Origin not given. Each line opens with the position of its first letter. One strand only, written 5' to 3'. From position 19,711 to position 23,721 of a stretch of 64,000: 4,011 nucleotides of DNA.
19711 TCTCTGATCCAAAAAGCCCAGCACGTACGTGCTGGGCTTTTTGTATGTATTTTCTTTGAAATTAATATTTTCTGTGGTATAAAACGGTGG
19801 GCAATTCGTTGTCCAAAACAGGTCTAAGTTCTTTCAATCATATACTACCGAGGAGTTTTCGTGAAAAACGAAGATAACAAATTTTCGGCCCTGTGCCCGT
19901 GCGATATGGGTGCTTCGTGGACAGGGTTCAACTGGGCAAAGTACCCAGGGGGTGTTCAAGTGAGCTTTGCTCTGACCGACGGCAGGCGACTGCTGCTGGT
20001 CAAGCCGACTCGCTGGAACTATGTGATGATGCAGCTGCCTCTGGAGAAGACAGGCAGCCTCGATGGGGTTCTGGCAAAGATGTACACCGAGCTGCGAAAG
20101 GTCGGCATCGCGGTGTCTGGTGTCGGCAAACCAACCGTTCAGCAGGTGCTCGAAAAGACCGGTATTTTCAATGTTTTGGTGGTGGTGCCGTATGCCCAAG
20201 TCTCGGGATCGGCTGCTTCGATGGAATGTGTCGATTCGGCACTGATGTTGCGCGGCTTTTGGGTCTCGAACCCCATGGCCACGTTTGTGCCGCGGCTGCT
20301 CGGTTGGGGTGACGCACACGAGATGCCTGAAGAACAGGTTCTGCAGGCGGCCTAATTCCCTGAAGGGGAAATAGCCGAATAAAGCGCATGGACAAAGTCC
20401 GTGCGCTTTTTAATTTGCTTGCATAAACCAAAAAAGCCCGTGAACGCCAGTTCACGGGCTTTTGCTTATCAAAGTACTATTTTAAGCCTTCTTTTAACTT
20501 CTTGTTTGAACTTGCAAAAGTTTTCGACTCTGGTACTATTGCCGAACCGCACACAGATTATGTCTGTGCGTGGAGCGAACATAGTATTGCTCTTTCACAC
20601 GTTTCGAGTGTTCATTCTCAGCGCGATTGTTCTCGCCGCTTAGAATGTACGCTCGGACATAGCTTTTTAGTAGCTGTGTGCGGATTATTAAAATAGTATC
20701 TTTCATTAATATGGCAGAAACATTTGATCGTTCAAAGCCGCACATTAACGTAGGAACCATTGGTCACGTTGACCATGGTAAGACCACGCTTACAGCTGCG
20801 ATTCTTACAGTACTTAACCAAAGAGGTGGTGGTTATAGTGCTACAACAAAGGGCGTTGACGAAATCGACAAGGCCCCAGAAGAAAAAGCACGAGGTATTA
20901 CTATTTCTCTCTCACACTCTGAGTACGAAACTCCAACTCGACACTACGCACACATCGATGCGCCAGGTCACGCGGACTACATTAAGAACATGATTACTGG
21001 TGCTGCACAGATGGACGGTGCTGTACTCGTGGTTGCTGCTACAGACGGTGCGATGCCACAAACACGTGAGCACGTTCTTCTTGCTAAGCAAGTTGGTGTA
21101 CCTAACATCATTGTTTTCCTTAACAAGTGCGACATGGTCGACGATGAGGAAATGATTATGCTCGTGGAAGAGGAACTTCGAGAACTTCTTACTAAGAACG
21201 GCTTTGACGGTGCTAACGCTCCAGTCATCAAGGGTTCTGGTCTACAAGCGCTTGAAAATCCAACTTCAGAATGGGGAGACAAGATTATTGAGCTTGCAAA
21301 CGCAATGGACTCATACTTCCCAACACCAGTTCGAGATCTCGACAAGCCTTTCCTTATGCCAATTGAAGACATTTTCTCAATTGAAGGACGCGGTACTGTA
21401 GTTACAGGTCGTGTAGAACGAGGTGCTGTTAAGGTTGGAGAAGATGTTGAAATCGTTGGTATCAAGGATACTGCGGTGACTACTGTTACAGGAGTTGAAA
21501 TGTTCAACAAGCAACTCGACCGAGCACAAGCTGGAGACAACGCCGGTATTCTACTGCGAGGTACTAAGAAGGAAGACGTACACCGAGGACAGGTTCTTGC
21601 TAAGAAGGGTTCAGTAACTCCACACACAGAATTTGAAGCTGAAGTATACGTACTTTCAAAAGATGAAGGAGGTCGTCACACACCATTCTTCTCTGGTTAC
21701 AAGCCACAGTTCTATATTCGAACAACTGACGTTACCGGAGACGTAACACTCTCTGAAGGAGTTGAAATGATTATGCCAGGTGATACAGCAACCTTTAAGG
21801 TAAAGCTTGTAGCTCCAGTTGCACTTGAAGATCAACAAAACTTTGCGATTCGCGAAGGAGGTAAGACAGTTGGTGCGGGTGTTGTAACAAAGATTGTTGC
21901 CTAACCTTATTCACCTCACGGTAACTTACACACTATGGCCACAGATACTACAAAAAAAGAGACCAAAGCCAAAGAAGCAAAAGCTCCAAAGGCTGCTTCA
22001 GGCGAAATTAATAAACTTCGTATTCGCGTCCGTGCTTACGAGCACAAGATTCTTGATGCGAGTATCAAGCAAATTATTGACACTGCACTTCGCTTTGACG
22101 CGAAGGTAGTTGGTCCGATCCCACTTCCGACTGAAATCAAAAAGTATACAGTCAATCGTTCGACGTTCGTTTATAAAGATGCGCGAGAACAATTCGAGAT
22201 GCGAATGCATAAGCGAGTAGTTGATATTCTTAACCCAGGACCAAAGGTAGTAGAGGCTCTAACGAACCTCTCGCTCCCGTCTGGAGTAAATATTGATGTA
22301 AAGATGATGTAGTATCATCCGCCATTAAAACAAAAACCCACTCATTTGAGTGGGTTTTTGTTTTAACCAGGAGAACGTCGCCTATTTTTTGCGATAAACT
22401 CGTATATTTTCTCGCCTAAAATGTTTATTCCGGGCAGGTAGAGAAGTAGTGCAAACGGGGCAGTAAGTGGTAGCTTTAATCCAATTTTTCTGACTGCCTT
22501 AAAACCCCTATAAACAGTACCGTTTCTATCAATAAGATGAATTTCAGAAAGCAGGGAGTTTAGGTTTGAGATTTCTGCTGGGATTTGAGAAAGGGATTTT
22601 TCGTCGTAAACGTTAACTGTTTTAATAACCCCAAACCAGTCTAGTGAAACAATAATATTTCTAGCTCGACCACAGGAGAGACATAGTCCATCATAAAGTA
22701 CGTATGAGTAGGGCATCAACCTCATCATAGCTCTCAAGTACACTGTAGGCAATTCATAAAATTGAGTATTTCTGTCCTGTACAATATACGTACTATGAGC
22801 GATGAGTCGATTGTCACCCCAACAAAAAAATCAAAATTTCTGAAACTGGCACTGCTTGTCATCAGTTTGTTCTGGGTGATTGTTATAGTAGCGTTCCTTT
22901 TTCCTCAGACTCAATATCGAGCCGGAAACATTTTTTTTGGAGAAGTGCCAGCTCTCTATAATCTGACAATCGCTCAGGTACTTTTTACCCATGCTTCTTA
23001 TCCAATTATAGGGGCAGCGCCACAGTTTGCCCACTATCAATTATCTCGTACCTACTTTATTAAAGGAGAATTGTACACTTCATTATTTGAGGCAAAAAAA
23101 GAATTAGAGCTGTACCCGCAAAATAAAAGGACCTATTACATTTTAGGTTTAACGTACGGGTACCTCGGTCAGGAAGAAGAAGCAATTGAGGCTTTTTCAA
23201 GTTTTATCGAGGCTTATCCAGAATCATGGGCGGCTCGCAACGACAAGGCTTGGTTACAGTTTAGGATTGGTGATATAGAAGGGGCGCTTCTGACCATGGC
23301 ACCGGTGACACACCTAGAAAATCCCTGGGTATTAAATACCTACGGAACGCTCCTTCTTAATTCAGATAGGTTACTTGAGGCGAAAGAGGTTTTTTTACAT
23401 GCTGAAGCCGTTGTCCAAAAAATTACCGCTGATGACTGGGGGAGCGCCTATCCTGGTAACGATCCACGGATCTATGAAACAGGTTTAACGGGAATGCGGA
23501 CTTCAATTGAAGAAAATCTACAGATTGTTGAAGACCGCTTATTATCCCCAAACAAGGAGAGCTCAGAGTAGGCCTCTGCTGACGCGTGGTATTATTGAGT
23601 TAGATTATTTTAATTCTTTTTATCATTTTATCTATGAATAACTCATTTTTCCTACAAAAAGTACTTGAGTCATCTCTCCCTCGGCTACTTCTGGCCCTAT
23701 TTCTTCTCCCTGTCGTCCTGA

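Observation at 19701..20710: GC-rich foreign ORF wedged between fusA and tuf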

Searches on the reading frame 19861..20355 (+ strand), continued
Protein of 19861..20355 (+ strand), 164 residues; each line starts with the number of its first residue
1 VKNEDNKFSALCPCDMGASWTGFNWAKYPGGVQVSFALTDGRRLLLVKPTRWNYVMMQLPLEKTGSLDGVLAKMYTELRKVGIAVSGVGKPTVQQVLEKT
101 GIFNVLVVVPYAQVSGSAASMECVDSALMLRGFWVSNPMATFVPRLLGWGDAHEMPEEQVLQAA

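Call 101: search_protein_families(library=pfam, proteins=[L022:5263-5706:-, L025:66-566:-, L023:2057-2488:-, L023:2488-2919:-], max_evalue=1)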
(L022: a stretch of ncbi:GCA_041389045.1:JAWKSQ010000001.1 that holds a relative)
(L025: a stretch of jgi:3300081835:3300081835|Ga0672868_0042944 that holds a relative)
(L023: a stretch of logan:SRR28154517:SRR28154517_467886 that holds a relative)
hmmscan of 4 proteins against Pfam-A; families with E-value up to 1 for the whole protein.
L022:5263-5706:- (147 aa): 0 families

L025:66-566:- (166 aa): 1 family
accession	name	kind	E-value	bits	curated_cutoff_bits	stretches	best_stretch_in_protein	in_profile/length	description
PF15753.10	BLOC1S3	-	0.25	11.8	27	1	88-158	87-159/172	Biogenesis of lysosome-related organelles complex 1 subunit 3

L023:2057-2488:- (143 aa): 0 families

L023:2488-2919:- (143 aa): 1 family
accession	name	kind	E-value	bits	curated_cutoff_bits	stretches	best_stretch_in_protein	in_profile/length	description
PF19033.6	Intu_longin_3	-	0.15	12.7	27.1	1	46-109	3-61/98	Intu longin-like domain 3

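Call 102: search_dna_similar(query=window:19861-20355:+, collection=phages, mode=protein, max_evalue=0.01)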
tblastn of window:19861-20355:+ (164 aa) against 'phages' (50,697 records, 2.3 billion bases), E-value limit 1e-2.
No match.
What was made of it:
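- Tried and rejected: Phage origin. tblastn against 50,697 phage records gave no match (call 102).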

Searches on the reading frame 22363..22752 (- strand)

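Call 98: search_protein_families(library=pfam, proteins=[window:22363-22752:-], max_evalue=0.001)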
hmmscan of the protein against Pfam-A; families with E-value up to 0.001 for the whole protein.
window:22363-22752:- (129 aa): 1 family
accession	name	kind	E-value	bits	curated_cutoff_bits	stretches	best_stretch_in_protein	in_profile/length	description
PF04134.17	DCC1-like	-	2.8e-18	67.6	27.8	1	18-128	1-111/113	DCC1-like thiol-disulfide oxidoreductase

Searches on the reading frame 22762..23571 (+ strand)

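Call 98: search_protein_families(library=pfam, proteins=[window:22762-23571:+], max_evalue=0.001)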
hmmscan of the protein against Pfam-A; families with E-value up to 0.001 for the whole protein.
window:22762-23571:+ (269 aa): 9 families
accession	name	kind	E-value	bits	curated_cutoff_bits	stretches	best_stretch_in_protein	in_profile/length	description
PF13431.12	TPR_17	-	2e-11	43.6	24.4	0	112-143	3-34/34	Tetratricopeptide repeat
PF07719.23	TPR_2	-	1.3e-07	31.7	27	0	124-154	3-33/34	Tetratricopeptide repeat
PF13181.12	TPR_8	-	2.9e-07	30.6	25.7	1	123-154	2-33/34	Tetratricopeptide repeat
PF13174.12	TPR_6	-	1.1e-06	29.3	26.3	1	125-155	3-33/33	Tetratricopeptide repeat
PF13432.12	TPR_16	-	1.4e-05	25.9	32.7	1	128-176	3-51/65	Tetratricopeptide repeat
PF13424.12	TPR_12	-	5.9e-05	23.6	30.1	0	113-152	34-75/77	Tetratricopeptide repeat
PF14559.12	TPR_19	-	0.00018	22.2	25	0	136-182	5-51/68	Tetratricopeptide repeat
PF13428.12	TPR_14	-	0.00029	21.7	23.5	0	124-163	3-42/44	Tetratricopeptide repeat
PF00515.34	TPR_1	-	0.00034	20.8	27.8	0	124-146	3-25/34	Tetratricopeptide repeat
